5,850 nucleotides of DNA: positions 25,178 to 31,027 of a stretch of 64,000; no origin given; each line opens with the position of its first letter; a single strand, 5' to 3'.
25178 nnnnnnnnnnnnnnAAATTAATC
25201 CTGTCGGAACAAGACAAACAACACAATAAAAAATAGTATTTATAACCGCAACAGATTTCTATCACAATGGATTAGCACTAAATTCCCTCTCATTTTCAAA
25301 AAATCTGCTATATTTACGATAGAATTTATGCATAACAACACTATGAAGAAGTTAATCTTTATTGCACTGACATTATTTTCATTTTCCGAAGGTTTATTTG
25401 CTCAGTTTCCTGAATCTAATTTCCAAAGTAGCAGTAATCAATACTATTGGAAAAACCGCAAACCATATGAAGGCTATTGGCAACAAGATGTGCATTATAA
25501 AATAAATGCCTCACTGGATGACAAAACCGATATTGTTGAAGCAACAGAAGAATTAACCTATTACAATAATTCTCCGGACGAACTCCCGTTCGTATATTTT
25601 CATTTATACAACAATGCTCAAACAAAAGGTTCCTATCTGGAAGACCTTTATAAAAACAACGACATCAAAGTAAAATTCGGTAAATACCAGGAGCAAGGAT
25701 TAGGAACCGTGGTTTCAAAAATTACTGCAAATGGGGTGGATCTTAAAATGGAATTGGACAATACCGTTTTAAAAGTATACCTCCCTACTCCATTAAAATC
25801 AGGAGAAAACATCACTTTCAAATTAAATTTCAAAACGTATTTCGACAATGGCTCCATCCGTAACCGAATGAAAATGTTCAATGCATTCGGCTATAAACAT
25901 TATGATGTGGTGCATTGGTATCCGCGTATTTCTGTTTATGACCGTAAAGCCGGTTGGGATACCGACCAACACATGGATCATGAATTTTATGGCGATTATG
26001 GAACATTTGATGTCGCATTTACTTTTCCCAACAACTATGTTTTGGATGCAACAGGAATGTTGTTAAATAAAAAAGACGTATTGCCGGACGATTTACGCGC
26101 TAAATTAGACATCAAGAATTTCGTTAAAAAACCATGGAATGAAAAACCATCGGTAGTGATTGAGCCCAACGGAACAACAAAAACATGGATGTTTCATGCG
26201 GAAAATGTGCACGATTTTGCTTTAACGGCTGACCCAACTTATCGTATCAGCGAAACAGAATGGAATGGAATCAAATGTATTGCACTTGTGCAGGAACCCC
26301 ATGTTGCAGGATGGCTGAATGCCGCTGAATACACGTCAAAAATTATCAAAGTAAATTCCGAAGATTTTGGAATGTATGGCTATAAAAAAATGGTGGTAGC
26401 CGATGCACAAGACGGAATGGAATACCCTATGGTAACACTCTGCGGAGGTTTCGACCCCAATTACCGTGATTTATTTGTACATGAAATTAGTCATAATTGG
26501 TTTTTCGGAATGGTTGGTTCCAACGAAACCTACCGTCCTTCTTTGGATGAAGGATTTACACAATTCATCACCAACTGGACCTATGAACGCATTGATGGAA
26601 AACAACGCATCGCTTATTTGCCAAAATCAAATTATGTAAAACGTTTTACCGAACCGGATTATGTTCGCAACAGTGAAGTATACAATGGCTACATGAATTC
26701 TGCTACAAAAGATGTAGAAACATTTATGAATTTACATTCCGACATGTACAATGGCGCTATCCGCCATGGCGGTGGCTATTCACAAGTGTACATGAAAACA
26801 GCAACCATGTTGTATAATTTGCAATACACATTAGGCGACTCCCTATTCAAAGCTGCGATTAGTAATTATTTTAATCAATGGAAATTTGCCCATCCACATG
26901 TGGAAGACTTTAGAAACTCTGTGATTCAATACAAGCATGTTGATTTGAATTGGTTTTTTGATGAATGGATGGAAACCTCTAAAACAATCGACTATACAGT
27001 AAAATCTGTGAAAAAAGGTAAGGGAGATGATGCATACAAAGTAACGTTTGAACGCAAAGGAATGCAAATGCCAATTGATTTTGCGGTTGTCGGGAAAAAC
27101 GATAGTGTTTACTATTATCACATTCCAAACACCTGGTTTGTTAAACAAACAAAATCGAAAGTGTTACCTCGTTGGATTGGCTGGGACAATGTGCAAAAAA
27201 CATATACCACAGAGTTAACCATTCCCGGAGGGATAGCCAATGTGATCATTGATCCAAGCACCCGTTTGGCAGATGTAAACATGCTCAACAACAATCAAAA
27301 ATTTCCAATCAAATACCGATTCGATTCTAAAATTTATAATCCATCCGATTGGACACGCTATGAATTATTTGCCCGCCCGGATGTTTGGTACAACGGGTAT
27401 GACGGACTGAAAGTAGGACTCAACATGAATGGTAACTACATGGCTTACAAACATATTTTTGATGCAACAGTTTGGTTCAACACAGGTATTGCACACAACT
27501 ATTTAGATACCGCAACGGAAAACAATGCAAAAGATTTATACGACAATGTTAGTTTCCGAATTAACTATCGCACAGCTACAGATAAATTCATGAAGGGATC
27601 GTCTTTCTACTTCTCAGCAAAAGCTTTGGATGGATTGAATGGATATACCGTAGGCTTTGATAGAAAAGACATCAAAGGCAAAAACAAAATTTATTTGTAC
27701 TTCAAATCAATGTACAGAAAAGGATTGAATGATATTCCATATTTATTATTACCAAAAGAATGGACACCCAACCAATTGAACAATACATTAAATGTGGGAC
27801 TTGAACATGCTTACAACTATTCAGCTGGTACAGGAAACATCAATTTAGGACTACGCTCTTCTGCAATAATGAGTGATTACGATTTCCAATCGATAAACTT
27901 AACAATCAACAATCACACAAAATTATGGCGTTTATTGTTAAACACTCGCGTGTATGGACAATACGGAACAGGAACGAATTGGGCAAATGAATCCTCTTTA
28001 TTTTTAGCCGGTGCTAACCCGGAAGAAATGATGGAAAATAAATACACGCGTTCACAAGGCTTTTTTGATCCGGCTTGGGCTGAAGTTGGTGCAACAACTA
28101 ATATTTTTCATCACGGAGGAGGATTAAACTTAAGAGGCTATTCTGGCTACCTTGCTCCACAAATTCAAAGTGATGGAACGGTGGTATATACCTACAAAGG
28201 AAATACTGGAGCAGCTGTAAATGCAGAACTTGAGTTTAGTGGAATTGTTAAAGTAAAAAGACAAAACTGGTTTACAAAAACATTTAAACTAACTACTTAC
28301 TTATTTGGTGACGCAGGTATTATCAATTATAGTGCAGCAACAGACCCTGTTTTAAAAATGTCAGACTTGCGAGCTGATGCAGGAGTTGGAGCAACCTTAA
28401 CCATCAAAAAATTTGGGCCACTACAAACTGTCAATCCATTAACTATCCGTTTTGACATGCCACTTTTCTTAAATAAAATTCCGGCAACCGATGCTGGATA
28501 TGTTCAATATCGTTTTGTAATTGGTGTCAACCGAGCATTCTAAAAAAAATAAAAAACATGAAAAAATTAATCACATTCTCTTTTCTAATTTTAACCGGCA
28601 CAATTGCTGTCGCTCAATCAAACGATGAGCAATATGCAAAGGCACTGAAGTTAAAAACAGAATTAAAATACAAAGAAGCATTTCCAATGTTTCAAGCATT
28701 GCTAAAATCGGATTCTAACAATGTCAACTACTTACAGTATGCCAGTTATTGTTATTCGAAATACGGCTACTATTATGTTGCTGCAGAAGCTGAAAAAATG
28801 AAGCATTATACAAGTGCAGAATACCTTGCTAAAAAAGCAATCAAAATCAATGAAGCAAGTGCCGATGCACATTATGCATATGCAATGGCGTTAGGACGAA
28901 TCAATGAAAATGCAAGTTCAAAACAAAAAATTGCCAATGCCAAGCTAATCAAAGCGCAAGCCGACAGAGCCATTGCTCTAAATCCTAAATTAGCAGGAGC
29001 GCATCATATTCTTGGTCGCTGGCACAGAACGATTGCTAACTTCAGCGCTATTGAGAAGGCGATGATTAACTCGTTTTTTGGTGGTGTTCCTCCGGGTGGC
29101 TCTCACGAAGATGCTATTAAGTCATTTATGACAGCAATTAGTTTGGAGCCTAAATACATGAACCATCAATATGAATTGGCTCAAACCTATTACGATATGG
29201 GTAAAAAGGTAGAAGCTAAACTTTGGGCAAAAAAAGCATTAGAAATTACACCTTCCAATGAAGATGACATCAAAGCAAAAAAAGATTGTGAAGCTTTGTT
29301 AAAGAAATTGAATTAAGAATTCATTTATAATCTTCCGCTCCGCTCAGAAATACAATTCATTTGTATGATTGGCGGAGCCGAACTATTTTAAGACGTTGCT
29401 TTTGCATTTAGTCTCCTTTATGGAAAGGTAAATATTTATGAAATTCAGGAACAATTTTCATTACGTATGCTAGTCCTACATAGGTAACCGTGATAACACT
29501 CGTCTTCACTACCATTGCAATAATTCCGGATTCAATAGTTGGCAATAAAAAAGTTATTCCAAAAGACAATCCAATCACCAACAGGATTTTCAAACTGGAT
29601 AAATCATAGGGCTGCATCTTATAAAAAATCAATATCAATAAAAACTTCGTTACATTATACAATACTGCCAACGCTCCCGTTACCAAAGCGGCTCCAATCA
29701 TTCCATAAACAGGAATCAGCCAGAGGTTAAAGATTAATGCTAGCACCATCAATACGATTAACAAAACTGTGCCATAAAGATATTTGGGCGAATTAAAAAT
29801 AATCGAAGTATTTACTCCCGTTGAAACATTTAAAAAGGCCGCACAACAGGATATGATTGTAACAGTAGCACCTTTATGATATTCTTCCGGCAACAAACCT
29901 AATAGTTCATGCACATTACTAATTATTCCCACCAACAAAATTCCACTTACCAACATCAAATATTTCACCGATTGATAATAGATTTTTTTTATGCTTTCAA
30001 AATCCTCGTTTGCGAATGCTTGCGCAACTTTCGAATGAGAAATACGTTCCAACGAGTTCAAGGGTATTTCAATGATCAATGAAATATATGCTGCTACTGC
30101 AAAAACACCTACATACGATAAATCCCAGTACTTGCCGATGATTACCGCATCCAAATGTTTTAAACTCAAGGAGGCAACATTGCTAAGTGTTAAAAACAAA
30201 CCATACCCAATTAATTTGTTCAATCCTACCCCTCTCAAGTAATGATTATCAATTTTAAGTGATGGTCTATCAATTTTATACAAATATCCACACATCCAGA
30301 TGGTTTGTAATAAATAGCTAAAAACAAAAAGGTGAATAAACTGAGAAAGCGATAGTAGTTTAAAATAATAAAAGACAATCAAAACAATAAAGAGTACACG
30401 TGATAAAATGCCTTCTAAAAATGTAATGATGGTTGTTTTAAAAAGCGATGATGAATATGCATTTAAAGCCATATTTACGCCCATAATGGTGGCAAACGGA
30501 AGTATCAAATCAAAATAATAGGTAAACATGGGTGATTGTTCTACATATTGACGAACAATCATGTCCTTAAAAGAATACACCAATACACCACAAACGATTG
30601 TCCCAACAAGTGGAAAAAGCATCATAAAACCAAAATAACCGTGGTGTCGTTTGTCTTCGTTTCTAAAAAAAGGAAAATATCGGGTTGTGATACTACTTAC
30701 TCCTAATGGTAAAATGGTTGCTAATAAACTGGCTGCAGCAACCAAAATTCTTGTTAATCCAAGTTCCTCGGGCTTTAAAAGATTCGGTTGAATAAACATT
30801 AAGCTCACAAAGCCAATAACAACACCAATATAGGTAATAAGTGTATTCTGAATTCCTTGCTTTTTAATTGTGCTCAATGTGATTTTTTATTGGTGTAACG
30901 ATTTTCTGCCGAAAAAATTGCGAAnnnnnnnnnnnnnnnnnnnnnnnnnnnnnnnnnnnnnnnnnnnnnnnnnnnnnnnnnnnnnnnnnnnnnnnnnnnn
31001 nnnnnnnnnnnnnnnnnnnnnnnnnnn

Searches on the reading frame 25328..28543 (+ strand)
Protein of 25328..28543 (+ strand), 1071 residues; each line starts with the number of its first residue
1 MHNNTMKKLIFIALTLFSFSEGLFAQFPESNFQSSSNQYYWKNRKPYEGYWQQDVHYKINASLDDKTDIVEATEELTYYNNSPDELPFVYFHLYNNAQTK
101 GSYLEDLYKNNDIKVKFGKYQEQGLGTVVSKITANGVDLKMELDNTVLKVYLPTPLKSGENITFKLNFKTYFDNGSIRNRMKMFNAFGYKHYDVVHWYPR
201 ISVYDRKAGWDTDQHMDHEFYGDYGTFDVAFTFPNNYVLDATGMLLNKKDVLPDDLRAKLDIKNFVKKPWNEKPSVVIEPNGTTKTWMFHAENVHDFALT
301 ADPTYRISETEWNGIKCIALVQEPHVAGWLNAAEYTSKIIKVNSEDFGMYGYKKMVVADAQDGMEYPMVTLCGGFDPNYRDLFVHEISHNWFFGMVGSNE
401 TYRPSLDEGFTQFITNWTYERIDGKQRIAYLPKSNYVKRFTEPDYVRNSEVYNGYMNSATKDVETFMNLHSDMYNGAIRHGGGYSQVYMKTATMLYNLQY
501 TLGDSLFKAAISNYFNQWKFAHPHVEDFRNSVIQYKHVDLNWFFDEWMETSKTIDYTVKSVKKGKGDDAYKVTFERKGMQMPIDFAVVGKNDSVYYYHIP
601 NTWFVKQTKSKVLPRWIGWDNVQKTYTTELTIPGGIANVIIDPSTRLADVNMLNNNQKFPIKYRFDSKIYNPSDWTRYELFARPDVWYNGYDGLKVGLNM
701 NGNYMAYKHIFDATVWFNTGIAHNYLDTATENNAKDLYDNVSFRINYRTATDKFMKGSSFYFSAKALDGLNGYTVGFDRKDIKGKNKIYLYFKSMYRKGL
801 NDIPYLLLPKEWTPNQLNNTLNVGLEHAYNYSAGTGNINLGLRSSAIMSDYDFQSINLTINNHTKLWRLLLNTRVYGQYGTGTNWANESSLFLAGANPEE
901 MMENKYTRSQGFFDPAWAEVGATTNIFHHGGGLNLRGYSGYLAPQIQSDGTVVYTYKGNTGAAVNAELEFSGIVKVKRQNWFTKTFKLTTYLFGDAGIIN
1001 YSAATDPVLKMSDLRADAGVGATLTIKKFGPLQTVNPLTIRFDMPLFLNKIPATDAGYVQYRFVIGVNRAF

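Call 4: search_protein_families(library=pfam, proteins=[window:25328-28543:+], max_evalue=0.01)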
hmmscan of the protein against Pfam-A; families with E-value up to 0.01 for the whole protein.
window:25328-28543:+ (1071 aa): 1 family
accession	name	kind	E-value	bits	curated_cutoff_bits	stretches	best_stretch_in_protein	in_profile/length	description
PF01433.26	Peptidase_M1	-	6.6e-12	45.9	27.7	1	381-547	69-218/218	Peptidase family M1 domain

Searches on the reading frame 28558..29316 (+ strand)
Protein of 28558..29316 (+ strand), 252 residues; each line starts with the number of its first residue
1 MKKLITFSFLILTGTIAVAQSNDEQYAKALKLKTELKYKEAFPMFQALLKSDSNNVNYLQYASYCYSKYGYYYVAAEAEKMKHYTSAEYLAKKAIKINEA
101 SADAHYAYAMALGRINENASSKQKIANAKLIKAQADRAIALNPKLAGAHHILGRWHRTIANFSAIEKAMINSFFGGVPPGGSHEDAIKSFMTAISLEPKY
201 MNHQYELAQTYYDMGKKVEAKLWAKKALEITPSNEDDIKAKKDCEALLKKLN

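Call 4: search_protein_families(library=pfam, proteins=[window:28558-29316:+], max_evalue=0.01)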
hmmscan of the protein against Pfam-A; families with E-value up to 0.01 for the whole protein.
window:28558-29316:+ (252 aa): 13 families
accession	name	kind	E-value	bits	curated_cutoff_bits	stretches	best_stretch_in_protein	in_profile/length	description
PF21033.3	RMD1-3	-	4e-23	82.3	26.7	1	79-247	60-229/235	Regulator of microtubule dynamics protein 1-3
PF13414.12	TPR_11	-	4.5e-11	42.7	26.8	1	181-215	8-42/42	TPR repeat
PF13431.12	TPR_17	-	2.4e-09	37.1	24.4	0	90-118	1-29/34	Tetratricopeptide repeat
PF07719.23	TPR_2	-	1e-07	31.9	27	1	205-234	5-34/34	Tetratricopeptide repeat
PF00515.34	TPR_1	-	2.2e-07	30.8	27.8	1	205-234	5-34/34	Tetratricopeptide repeat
PF14559.12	TPR_19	-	7.6e-07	29.8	25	1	181-236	5-59/68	Tetratricopeptide repeat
PF13181.12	TPR_8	-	4e-05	23.9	25.7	1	205-234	5-34/34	Tetratricopeptide repeat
PF13432.12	TPR_16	-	0.00041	21.2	32.7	0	181-234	11-64/65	Tetratricopeptide repeat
PF13374.12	TPR_10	-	0.00045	20.6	27.5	0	207-230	8-31/42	Tetratricopeptide repeat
PF13424.12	TPR_12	-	0.00054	20.5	30.1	0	199-231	43-75/77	Tetratricopeptide repeat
PF13428.12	TPR_14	-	0.00062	20.7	23.5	0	204-236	4-36/44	Tetratricopeptide repeat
PF12895.13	ANAPC3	-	0.0018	18.9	27.2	0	185-235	7-56/82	Anaphase-promoting complex, cyclosome, subunit 3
PF24575.1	TPR_Slam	-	0.009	16.9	35.2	0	181-221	61-101/104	Surface lipoprotein assembly modifier, N-terminal TPR repeats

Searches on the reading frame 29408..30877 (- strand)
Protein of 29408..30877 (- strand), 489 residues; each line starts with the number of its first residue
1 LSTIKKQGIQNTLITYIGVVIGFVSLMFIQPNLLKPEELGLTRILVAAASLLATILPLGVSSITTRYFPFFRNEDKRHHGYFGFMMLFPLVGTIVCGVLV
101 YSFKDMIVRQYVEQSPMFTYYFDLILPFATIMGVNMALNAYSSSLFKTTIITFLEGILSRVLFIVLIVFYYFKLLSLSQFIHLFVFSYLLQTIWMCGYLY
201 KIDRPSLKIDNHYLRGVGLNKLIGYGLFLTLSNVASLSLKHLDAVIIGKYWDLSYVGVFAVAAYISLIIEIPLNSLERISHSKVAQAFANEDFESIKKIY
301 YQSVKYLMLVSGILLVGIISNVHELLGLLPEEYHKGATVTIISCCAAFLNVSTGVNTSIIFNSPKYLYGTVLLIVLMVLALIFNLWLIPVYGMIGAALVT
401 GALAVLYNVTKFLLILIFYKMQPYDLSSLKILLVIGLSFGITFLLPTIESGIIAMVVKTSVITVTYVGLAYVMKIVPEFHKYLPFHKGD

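Call 4: search_protein_families(library=pfam, proteins=[window:29408-30877:-], max_evalue=0.01)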
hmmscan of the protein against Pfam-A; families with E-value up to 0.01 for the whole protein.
window:29408-30877:- (489 aa): 2 families
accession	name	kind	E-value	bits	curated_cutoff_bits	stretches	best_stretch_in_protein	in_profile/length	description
PF13440.11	Polysacc_synt_3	-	2e-07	31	23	1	33-317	5-271/293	Polysaccharide biosynthesis protein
PF01943.22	Polysacc_synt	-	1e-05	25.5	28.2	1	6-275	3-260/274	Polysaccharide biosynthesis protein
